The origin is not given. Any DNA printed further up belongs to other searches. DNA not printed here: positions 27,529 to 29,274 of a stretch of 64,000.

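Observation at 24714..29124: Non-pyrrolysine MttB-family methyltransferase and a TRAP importer embedded in the nicotinate island: candidate N-methylnicotinate (trigonelline) demethylation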

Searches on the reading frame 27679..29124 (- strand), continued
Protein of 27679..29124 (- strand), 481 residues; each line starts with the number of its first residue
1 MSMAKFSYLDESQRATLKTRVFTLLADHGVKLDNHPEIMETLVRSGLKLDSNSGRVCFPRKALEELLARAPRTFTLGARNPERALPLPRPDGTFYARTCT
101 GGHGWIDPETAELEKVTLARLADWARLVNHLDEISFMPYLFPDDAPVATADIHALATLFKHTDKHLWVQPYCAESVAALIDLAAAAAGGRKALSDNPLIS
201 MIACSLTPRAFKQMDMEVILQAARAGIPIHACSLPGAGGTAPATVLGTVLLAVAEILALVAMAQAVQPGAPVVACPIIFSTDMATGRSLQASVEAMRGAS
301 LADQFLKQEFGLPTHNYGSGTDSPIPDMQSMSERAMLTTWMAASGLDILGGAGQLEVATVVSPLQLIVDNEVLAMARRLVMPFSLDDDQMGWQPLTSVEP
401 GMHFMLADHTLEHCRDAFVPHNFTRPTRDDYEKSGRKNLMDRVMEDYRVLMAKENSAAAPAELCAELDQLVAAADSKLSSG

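Call 51: search_solved_structures(query=window:27679-29124:-, max_evalue=1e-30, show_alignments=3)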
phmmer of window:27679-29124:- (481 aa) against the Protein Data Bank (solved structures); distinct sequences matched with E-value up to 1e-30: 4.
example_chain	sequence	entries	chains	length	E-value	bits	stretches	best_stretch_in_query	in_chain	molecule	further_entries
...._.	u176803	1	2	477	2.5e-40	142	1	4-472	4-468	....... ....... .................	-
2qne_A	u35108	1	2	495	3.1e-40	141.7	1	4-472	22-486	Putative methyltransferase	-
7xcl_A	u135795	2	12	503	3.7e-38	134.9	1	21-476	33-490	Trimethylamine methyltransferase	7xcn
7xcm_A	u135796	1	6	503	4.4e-38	134.6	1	21-476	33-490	Trimethylamine methyltransferase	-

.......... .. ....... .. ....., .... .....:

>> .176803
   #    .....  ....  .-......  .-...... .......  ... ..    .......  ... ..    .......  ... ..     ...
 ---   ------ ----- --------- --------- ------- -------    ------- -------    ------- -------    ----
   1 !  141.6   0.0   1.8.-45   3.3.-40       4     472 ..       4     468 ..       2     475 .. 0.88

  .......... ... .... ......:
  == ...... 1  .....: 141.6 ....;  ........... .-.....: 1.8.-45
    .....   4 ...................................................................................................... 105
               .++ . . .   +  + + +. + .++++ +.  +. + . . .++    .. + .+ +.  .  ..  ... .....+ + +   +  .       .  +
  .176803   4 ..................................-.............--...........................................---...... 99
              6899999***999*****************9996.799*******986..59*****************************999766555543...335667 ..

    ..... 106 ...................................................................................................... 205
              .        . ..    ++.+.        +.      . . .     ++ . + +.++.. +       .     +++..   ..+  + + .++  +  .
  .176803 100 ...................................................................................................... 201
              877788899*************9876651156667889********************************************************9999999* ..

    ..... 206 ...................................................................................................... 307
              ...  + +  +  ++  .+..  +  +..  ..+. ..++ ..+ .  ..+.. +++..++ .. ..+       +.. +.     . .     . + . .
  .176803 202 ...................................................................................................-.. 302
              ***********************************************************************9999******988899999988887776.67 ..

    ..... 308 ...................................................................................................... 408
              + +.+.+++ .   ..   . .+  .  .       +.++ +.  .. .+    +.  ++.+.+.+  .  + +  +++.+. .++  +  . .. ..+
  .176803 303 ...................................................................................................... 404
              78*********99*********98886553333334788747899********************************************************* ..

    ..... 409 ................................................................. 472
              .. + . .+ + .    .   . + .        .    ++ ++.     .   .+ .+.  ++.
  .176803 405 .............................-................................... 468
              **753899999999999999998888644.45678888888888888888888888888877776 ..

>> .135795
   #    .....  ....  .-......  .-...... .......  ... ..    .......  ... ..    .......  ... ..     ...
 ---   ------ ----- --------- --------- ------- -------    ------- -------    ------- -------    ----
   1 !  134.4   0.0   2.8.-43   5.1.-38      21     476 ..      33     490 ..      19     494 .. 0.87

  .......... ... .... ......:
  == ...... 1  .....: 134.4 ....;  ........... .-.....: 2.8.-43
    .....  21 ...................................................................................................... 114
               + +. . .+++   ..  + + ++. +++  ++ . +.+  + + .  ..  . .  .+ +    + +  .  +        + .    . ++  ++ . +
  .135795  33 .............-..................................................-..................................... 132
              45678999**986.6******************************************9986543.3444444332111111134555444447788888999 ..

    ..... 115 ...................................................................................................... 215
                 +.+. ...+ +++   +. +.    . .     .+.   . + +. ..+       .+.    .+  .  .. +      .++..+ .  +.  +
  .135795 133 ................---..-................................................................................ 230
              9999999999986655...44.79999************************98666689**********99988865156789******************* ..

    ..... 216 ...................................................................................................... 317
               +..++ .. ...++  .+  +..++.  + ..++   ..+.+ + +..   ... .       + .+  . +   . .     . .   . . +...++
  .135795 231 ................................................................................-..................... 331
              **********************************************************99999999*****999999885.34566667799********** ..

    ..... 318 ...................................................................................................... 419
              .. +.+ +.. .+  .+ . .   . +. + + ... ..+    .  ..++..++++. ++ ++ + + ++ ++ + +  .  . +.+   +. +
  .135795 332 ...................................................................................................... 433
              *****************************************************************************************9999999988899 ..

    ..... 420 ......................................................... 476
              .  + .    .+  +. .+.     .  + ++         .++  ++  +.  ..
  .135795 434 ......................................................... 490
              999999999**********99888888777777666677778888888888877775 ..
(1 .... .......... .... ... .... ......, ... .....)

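Call 54: search_protein_families(library=pfam, proteins=[L052:11993-13258:+, L054:6614-7570:+, L036:11155-12090:+, L062:7296-8456:-, L059:3493-3996:-, L055:11917-13062:-, L050:10874-11572:+, L048:2924-4075:+, L076:6644-8371:+, L077:7036-8679:+], max_evalue=0.00001)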
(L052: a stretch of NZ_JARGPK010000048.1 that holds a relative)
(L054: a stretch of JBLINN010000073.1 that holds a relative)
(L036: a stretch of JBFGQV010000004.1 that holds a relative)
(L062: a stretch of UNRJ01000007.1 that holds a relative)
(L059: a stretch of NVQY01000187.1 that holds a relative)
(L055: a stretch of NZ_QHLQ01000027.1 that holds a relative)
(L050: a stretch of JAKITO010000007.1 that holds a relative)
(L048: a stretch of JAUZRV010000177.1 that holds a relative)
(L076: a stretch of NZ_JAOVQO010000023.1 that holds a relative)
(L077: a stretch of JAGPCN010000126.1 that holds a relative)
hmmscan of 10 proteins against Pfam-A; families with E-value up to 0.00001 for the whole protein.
L052:11993-13258:+ (421 aa): 1 family
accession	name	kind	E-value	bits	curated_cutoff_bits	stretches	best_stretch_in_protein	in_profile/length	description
PF01070.24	FMN_dh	-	1.2e-131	439.4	24.9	1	48-409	2-348/350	FMN-dependent dehydrogenase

L054:6614-7570:+ (318 aa): 1 family
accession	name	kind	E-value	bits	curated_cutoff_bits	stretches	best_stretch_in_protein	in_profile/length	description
PF00290.26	Trp_syntA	-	2.9e-94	315.3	27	1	63-297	1-235/259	Tryptophan synthase alpha chain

L036:11155-12090:+ (311 aa): 2 families
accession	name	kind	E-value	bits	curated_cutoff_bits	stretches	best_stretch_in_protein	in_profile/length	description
PF02310.24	B12-binding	-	9.8e-27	93.6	32.1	1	191-296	2-115/121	B12 binding domain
PF02607.22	B12-binding_2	-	5.7e-20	71.7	23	1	105-177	2-73/74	B12 binding domain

L062:7296-8456:- (386 aa): 3 families
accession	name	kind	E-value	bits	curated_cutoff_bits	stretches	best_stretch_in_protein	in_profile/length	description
PF06071.19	YchF-GTPase_C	-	3.9e-38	129.9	27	1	302-385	1-84/84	Protein of unknown function (DUF933)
PF01926.29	MMR_HSR1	-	1.8e-22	80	21.9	1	26-142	2-97/113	50S ribosome-binding GTPase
PF02421.24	FeoB_N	-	4.4e-08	33.2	27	1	25-67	2-43/156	Ferrous iron transport protein B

L059:3493-3996:- (167 aa): 2 families
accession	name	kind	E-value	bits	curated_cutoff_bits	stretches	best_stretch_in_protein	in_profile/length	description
PF12802.13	MarR_2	-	1.3e-14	54.5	27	1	35-94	2-61/61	MarR family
PF01047.28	MarR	-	2.2e-07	31.1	24.6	1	55-94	19-58/59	MarR family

L055:11917-13062:- (381 aa): 0 families

L050:10874-11572:+ (232 aa): 2 families
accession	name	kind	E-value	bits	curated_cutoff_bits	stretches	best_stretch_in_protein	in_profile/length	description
PF14693.11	Ribosomal_TL5_C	-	2.5e-23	82.7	27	1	116-200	1-83/84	Ribosomal protein TL5, C-terminal domain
PF01386.24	Ribosomal_L25p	-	4.1e-22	78.9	23.6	1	21-108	2-82/82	Ribosomal L25p family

L048:2924-4075:+ (383 aa): 2 families
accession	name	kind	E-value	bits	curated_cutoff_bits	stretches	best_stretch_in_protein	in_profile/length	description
PF00217.24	ATP-gua_Ptrans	-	4.7e-48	163.7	22.4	1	176-381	16-202/203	ATP:guanido phosphotransferase, C-terminal catalytic domain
PF02807.20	ATP-gua_PtransN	-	3.4e-14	53.5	25.7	1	39-99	4-67/67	ATP:guanido phosphotransferase, N-terminal domain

L076:6644-8371:+ (575 aa): 0 families

L077:7036-8679:+ (547 aa): 1 family
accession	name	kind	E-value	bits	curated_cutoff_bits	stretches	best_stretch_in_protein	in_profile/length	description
PF00115.25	COX1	-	7.6e-112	374.8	34.8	1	80-513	3-436/436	Cytochrome C and Quinol oxidase polypeptide I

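Call 56: find_encoding_contigs(protein=P0003, flank=10000, max_places=1)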
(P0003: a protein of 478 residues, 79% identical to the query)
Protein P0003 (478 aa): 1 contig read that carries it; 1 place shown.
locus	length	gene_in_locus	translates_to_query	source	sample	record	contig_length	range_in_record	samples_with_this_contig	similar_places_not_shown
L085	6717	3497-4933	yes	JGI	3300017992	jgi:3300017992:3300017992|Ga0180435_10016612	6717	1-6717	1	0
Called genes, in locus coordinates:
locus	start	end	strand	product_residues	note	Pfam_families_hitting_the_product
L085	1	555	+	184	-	?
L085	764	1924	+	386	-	PF01979:Amidohydro_1, PF07969:Amidohydro_3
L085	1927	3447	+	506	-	PF00037:Fer4 (weak), PF12837:Fer4_6 (weak), PF12838:Fer4_7, PF13187:Fer4_9 (weak), PF13237:Fer4_10 (weak), PF14697:Fer4_21 (weak)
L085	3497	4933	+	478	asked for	PF06253:MTTB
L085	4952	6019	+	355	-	PF03480:DctP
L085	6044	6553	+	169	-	PF04290:DctQ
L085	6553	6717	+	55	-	?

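Call 57: find_encoding_contigs(protein=P0004, flank=10000, max_places=1)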
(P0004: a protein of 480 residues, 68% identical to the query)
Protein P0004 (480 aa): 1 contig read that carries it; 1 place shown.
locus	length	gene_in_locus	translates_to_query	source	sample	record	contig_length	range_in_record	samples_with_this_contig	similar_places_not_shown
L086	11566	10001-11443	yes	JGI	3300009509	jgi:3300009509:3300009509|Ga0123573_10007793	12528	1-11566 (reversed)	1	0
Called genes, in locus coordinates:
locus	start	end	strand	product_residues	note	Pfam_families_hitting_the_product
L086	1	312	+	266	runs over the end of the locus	PF00528:BPD_transp_1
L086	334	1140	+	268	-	PF00795:CN_hydrolase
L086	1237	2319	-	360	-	PF02729:OTCace_N, PF00185:OTCace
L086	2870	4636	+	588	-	PF03485:Arg_tRNA_synt_N, PF00750:tRNA-synt_1d, PF05746:DALR_1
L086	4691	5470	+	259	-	PF00696:AA_kinase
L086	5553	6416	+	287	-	PF00753:Lactamase_B, PF19583:ODP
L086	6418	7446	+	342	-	PF07228:SpoIIE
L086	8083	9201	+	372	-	PF04389:Peptidase_M28, PF01546:Peptidase_M20, PF07687:M20_dimer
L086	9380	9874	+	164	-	PF00583:Acetyltransf_1, PF13673:Acetyltransf_10, PF13508:Acetyltransf_7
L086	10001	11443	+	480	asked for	PF06253:MTTB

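Call 58: find_encoding_contigs(protein=P0007, flank=10000, max_places=1)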
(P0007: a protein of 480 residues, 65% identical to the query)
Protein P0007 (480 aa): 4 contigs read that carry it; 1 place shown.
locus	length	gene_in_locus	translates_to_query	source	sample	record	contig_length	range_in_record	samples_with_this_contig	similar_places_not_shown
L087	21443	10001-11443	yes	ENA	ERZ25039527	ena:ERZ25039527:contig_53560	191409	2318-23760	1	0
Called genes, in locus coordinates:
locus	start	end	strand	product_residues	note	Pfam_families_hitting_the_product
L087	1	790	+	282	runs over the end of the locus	PF00941:FAD_binding_5, PF03450:CO_deh_flav_C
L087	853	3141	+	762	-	PF01315:Ald_Xan_dh_C, PF02738:MoCoBD_1, PF20256:MoCoBD_2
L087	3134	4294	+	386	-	PF01979:Amidohydro_1, PF07969:Amidohydro_3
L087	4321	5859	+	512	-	PF00037:Fer4 (weak), PF12797:Fer4_2 (faint), PF12837:Fer4_6 (faint), PF12838:Fer4_7, PF13187:Fer4_9 (weak), PF13237:Fer4_10, PF14697:Fer4_21 (weak), PF00037:Fer4 (weak)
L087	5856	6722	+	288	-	PF27030:AbpE_bact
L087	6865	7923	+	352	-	PF03480:DctP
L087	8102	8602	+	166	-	PF04290:DctQ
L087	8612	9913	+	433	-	PF06808:DctM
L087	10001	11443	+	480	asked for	PF06253:MTTB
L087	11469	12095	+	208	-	PF02607:B12-binding_2, PF02310:B12-binding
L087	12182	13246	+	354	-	PF03480:DctP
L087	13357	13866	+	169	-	PF04290:DctQ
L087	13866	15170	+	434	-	PF06808:DctM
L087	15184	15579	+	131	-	PF01042:Ribonuc_L-PSP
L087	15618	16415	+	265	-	PF00809:Pterin_bind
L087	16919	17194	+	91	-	PF06808:DctM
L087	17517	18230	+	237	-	PF13536:EmrE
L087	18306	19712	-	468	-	PF00890:FAD_binding_2 (faint), PF01134:GIDA (faint), PF01266:DAO (weak), PF01946:Thi4 (weak), PF03486:HI0933_like (weak), PF07992:Pyr_redox_2 (weak), PF13450:NAD_binding_8 (weak), PF21688:FAD-depend_C, +2 more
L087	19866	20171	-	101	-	PF03992:ABM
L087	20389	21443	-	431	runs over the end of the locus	PF03977:OAD_beta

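Call 59: find_encoding_contigs(protein=P0009, flank=10000, max_places=1)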
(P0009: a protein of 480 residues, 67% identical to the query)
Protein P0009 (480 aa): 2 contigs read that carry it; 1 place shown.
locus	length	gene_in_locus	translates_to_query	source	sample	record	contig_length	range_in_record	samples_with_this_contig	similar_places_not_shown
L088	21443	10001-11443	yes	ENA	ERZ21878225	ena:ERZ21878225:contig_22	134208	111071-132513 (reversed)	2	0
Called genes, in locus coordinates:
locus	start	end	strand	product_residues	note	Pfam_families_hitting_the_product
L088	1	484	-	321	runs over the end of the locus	PF16868:NMT1_3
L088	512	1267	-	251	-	PF00392:GntR, PF07729:FCD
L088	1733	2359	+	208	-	PF02737:3HCDH_N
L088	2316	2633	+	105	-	PF00725:3HCDH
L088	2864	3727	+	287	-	PF00920:ILVD_EDD_N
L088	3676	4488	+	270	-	PF00920:ILVD_EDD_N, PF24877:ILV_EDD_C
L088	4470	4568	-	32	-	-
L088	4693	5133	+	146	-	PF00583:Acetyltransf_1, PF13673:Acetyltransf_10, PF13508:Acetyltransf_7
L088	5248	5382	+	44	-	-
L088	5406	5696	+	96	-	PF09335:VTT_dom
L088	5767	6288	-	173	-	-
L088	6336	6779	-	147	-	PF01047:MarR, PF12802:MarR_2 (weak)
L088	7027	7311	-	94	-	-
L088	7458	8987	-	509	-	PF05362:Lon_C (weak), PF13541:ChlI, PF00158:Sigma54_activat (faint), PF01078:Mg_chelatase, PF07728:AAA_5, PF00493:MCM (weak), PF13335:Mg_chelatase_C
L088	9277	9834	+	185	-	PF01381:HTH_3, PF12844:HTH_19, PF13443:HTH_26, PF13560:HTH_31, PF07883:Cupin_2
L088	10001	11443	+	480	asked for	PF06253:MTTB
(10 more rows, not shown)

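Call 68: find_encoding_contigs(protein=P0016, flank=10000, max_places=1)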
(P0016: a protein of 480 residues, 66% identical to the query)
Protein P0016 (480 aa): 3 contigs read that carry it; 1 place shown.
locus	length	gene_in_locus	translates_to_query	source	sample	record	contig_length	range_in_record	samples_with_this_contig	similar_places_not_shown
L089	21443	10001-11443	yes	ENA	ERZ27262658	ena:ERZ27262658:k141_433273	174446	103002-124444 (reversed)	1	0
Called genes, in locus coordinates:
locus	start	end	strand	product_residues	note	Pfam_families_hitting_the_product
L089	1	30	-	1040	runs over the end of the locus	PF01257:2Fe-2S_thioredx, PF01512:Complex1_51K, PF10531:SLBB (weak), PF10589:NADH_4Fe-4S, PF14691:Fer4_20, PF00070:Pyr_redox (weak), PF07992:Pyr_redox_2, PF13450:NAD_binding_8, +4 more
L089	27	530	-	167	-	PF01257:2Fe-2S_thioredx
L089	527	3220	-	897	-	PF00111:Fer2 (weak), PF13510:Fer2_4, PF10588:NADH-G_4Fe-4S_3, PF22117:Fer4_Nqo3 (weak), PF12838:Fer4_7 (weak), PF04879:Molybdop_Fe4S4, PF00384:Molybdopterin, PF01568:Molydop_binding, +1 more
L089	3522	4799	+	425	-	PF04443:LuxE (faint), PF00501:AMP-binding, PF14535:AMP-binding_C_2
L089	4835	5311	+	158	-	PF13840:ACT_7 (faint), PF22468:ACT_9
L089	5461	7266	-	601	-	PF00111:Fer2, PF17651:Raco_middle, PF14574:RACo_C_ter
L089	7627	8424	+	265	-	PF00809:Pterin_bind, PF03599:CdhD (weak)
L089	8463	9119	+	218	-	PF07796:DUF1638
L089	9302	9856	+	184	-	PF01381:HTH_3, PF12844:HTH_19, PF13443:HTH_26 (weak), PF13560:HTH_31, PF07883:Cupin_2, PF02311:AraC_binding (weak)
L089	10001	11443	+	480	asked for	PF06253:MTTB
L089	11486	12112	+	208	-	PF02607:B12-binding_2, PF02310:B12-binding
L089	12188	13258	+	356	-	PF03480:DctP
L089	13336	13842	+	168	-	PF04290:DctQ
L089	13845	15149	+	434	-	PF06808:DctM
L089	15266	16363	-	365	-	PF01368:DHH (weak)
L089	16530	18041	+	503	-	PF00682:HMGL-like, PF02436:PYC_OADA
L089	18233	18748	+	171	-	PF00210:Ferritin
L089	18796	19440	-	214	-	PF04055:Radical_SAM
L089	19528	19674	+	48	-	-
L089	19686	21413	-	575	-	PF00501:AMP-binding, PF13193:AMP-binding_C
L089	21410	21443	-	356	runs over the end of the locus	PF00850:Hist_deacetyl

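Call 69: find_encoding_contigs(protein=P0082, flank=10000, max_places=1)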
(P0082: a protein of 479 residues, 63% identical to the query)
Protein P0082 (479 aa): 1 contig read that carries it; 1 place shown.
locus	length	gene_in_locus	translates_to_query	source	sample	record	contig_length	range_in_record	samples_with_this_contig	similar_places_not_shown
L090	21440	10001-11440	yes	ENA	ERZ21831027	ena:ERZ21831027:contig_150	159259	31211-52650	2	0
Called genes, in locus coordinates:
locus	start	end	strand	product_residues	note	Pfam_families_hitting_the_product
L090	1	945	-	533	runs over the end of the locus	PF00496:SBP_bac_5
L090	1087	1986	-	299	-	PF01135:PCMT, PF01209:Ubie_methyltran, PF13489:Methyltransf_23 (weak), PF08241:Methyltransf_11, PF08242:Methyltransf_12, PF13649:Methyltransf_25, PF13847:Methyltransf_31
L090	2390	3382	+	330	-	PF05598:DUF772, PF01609:DDE_Tnp_1, PF13612:DDE_Tnp_1_3 (weak), PF13586:DDE_Tnp_1_2, PF13751:DDE_Tnp_1_6 (weak)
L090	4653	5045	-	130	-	PF00872:Transposase_mut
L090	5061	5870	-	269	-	PF00872:Transposase_mut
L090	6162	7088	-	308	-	PF00126:HTH_1, PF03466:LysR_substrate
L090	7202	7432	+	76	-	-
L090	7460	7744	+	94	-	PF01527:HTH_Tnp_1 (weak)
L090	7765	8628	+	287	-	PF13276:HTH_21, PF00665:rve, PF24764:rva_4 (weak), PF13683:rve_3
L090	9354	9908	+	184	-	PF01381:HTH_3, PF12844:HTH_19, PF13560:HTH_31, PF07883:Cupin_2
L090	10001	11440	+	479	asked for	PF06253:MTTB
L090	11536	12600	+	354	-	PF03480:DctP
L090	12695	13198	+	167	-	PF04290:DctQ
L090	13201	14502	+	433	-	PF06808:DctM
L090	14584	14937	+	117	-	PF01042:Ribonuc_L-PSP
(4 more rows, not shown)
